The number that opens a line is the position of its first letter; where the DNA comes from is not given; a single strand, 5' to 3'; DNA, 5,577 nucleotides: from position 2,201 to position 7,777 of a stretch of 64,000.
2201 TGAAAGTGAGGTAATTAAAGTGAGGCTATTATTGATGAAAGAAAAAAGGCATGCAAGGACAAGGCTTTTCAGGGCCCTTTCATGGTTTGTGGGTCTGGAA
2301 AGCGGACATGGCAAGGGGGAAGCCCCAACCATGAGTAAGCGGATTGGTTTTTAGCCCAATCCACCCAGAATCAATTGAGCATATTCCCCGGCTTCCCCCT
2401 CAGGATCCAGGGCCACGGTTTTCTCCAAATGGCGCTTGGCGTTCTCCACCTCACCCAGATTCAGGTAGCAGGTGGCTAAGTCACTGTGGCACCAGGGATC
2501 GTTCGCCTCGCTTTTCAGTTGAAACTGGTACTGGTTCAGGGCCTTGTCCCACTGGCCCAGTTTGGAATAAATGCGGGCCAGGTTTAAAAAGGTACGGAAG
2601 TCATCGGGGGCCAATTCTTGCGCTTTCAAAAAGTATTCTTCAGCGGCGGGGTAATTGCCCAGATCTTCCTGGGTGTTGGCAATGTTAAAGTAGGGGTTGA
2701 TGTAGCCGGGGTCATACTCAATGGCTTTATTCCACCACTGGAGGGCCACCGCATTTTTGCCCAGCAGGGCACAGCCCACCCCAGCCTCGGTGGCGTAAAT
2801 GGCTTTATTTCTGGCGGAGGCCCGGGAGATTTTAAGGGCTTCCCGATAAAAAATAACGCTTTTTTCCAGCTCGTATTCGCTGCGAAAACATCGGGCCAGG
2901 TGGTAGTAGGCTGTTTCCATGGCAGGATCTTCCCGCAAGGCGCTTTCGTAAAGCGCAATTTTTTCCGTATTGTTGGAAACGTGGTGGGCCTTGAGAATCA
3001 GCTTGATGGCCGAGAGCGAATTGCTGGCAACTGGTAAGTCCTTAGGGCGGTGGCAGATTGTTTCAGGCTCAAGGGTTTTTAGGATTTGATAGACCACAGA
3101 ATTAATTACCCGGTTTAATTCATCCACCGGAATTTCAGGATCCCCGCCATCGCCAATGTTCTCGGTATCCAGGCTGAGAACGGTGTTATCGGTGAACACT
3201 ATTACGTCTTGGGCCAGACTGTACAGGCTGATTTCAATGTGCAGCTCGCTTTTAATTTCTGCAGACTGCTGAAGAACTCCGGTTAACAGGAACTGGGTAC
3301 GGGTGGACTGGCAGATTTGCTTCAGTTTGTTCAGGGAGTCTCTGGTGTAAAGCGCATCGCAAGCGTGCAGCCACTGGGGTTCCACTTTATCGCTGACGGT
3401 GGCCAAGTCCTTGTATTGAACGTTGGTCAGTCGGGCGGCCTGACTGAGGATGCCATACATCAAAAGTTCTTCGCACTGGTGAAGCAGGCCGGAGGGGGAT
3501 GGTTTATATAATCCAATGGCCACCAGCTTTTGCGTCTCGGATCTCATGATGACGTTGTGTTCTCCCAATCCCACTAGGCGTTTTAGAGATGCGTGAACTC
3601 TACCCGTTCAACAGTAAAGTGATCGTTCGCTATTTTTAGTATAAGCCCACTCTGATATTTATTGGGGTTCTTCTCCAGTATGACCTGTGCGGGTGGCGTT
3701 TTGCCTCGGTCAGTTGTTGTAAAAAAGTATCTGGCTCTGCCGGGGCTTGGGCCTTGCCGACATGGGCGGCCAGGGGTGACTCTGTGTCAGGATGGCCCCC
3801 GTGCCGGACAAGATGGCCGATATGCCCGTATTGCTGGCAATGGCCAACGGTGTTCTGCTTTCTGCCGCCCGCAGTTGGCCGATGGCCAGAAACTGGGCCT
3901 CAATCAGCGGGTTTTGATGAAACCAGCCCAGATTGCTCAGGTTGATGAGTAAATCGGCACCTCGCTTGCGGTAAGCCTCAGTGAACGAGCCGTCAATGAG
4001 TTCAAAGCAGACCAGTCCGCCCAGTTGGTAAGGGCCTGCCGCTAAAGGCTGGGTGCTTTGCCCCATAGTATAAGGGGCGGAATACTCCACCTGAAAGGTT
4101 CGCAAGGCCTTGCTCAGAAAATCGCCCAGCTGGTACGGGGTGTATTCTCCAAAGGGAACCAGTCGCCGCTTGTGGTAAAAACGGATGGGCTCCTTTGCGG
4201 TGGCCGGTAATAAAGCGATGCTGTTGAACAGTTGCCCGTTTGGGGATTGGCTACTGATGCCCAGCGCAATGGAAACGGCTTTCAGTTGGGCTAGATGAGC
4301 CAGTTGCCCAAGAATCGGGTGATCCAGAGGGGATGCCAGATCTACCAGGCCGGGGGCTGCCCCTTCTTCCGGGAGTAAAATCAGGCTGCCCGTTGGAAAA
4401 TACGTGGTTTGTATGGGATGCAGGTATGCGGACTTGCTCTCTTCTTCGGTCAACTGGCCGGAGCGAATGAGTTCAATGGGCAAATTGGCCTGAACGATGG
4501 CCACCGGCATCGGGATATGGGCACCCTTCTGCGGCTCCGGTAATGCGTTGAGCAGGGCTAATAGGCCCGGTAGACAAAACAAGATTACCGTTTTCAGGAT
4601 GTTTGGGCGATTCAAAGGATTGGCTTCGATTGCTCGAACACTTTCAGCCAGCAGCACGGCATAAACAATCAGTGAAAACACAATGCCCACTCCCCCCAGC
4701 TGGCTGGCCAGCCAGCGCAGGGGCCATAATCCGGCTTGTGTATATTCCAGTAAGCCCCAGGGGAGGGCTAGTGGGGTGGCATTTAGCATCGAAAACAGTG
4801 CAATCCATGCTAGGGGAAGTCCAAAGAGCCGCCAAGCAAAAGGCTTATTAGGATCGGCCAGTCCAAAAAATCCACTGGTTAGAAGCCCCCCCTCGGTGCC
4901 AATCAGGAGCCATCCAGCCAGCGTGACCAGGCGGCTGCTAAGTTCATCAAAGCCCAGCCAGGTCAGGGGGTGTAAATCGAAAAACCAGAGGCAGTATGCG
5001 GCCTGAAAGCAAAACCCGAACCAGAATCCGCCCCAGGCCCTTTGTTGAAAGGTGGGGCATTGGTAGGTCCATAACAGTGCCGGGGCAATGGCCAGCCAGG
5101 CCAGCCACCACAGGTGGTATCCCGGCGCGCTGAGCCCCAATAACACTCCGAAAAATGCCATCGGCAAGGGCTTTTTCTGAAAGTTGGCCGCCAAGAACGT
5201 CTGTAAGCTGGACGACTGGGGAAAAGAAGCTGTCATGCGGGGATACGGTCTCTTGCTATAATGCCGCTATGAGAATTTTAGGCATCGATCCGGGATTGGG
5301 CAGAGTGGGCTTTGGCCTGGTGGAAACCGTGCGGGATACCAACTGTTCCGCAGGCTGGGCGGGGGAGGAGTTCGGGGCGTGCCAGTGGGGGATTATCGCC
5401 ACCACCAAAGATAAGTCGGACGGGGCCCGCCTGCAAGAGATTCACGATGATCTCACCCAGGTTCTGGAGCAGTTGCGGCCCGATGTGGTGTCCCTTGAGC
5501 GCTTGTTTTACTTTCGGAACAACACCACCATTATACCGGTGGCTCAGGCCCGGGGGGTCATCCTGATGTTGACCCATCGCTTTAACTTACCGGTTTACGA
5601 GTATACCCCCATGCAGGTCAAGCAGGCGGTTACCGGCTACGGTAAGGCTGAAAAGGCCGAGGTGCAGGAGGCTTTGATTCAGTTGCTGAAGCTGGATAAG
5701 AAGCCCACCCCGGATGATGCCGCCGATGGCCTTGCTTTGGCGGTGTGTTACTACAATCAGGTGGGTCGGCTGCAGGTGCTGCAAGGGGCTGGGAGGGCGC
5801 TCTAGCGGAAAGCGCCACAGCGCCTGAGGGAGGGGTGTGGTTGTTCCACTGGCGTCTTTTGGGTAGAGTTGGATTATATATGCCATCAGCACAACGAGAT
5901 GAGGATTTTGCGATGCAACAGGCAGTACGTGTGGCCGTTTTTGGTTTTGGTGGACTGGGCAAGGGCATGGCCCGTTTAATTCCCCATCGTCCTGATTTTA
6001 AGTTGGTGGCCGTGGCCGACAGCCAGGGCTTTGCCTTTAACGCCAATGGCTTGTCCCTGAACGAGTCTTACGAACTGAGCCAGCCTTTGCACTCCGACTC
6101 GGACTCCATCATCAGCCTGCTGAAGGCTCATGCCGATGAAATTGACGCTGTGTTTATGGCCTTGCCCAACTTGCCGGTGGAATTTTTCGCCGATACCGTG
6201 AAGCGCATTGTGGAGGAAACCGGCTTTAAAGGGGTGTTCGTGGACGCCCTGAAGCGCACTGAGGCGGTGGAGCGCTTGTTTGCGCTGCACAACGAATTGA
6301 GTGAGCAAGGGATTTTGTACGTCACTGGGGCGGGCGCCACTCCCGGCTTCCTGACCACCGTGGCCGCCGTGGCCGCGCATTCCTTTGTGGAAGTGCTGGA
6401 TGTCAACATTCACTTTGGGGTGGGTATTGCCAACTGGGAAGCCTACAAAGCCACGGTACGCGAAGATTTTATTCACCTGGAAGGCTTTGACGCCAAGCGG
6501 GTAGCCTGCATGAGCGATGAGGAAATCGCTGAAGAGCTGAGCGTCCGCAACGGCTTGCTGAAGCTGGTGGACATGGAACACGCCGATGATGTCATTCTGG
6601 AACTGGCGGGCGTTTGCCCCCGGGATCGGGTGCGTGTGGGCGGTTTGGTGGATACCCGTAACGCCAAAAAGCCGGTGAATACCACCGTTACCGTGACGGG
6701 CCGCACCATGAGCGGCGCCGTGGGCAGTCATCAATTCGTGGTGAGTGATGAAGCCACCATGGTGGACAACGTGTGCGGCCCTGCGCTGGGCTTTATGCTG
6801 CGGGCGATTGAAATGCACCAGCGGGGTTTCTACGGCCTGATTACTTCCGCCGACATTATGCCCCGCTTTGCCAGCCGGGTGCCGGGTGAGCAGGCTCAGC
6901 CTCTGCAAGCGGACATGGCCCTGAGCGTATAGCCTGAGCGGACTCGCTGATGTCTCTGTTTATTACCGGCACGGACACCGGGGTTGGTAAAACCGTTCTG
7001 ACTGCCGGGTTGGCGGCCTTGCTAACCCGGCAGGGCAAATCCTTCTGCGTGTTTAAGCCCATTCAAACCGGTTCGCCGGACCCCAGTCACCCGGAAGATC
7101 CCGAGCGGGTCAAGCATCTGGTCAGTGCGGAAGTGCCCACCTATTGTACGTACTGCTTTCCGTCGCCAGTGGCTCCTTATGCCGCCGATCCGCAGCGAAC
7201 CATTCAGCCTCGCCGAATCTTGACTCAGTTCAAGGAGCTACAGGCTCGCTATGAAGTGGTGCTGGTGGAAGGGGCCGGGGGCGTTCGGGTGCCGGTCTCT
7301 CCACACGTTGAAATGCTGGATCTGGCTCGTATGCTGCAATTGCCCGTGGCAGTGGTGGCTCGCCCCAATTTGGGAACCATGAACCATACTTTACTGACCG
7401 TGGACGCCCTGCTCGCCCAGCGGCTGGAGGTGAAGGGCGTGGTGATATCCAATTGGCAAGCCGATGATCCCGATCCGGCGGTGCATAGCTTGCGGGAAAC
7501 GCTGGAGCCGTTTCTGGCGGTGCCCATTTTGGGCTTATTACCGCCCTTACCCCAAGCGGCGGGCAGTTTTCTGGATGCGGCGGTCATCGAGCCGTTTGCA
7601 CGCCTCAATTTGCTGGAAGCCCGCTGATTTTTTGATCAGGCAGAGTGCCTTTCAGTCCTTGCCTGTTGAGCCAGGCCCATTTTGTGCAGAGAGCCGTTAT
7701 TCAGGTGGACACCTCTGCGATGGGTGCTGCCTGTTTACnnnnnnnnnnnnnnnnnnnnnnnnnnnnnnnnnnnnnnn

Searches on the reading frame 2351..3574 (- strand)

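Call 69: search_protein_families(library=pfam, proteins=[window:2351-3574:-], max_evalue=0.00001)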
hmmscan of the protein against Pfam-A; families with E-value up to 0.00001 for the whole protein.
window:2351-3574:- (407 aa): 13 families
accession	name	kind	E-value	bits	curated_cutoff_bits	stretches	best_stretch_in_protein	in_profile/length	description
PF07719.23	TPR_2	-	1.4e-21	75.2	27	0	295-325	4-34/34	Tetratricopeptide repeat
PF00515.34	TPR_1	-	6.9e-21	73.6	27.8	1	295-325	4-34/34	Tetratricopeptide repeat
PF13181.12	TPR_8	-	2e-17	62.2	25.7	0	295-325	4-34/34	Tetratricopeptide repeat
PF13431.12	TPR_17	-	6.8e-17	60.7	24.4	0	314-346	1-33/34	Tetratricopeptide repeat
PF14559.12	TPR_19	-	2.7e-16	60.1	25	1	340-392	5-57/68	Tetratricopeptide repeat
PF13424.12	TPR_12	-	3e-15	56.6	30.1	1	295-350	6-69/77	Tetratricopeptide repeat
PF13414.12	TPR_11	-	7e-14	51.7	26.8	0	271-306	7-42/42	TPR repeat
PF13176.12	TPR_7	-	5.9e-13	48.2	27.9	0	329-353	2-26/36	Tetratricopeptide repeat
PF13432.12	TPR_16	-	2e-10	41.4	32.7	0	298-349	3-53/65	Tetratricopeptide repeat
PF13428.12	TPR_14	-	8.2e-10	38.8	23.5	0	298-335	7-44/44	Tetratricopeptide repeat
PF13174.12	TPR_6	-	1.3e-09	38.5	26.3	0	329-350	3-24/33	Tetratricopeptide repeat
PF13371.12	TPR_9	-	3.2e-06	27.5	35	0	334-394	3-63/73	Tetratricopeptide repeat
PF13374.12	TPR_10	-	3.7e-06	27.2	27.5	0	328-349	4-25/42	Tetratricopeptide repeat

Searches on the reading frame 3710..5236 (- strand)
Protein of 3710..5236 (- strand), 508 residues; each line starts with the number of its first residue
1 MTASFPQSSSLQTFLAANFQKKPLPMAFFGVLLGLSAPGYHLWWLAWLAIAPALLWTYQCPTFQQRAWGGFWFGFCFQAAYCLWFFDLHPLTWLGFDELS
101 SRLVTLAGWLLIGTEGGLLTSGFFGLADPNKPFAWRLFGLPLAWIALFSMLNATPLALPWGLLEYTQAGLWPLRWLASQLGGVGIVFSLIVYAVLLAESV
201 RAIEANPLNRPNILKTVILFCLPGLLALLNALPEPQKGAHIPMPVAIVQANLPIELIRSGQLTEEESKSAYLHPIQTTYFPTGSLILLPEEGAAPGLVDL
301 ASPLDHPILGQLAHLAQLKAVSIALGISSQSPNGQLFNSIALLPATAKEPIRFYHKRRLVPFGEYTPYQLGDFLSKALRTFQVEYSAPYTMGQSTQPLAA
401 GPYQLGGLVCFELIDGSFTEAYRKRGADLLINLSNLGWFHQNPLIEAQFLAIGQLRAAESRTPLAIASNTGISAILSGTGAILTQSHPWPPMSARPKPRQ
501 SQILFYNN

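Call 69: search_protein_families(library=pfam, proteins=[window:3710-5236:-], max_evalue=0.00001)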
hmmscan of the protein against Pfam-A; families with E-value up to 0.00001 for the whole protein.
window:3710-5236:- (508 aa): 2 families
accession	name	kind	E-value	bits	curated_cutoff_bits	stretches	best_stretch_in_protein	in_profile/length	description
PF00795.27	CN_hydrolase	-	1.1e-15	58.1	23.2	1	284-489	34-237/256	Carbon-nitrogen hydrolase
PF20154.4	LNT_N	-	3.7e-09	37.4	27.1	1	30-194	2-158/159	Apolipoprotein N-acyltransferase N-terminal domain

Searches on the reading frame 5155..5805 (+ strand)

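Call 69: search_protein_families(library=pfam, proteins=[window:5155-5805:+], max_evalue=0.00001)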
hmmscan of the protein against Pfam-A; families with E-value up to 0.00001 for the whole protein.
window:5155-5805:+ (216 aa): 1 family
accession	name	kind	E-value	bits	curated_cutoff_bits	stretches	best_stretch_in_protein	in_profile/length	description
PF02075.23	RuvC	-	1.4e-39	135.8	22.2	1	41-198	1-147/148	Crossover junction endodeoxyribonuclease RuvC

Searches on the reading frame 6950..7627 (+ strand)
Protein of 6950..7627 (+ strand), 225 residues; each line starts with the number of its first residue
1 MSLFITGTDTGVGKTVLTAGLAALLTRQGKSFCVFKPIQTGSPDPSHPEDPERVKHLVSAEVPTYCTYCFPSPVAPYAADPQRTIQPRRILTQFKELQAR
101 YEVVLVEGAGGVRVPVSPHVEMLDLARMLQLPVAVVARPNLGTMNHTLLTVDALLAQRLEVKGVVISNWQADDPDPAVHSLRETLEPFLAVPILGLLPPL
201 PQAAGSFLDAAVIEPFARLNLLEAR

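Call 69: search_protein_families(library=pfam, proteins=[window:6950-7627:+], max_evalue=0.00001)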
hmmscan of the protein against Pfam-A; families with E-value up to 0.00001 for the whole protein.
window:6950-7627:+ (225 aa): 2 families
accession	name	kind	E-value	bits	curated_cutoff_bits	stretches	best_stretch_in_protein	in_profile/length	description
PF13500.12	AAA_26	-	2e-46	158.8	27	1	2-203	2-194/198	AAA domain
PF01656.29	CbiA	-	9.5e-12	45.4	25.4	1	4-199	2-111/125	CobQ/CobB/MinD/ParA nucleotide binding domain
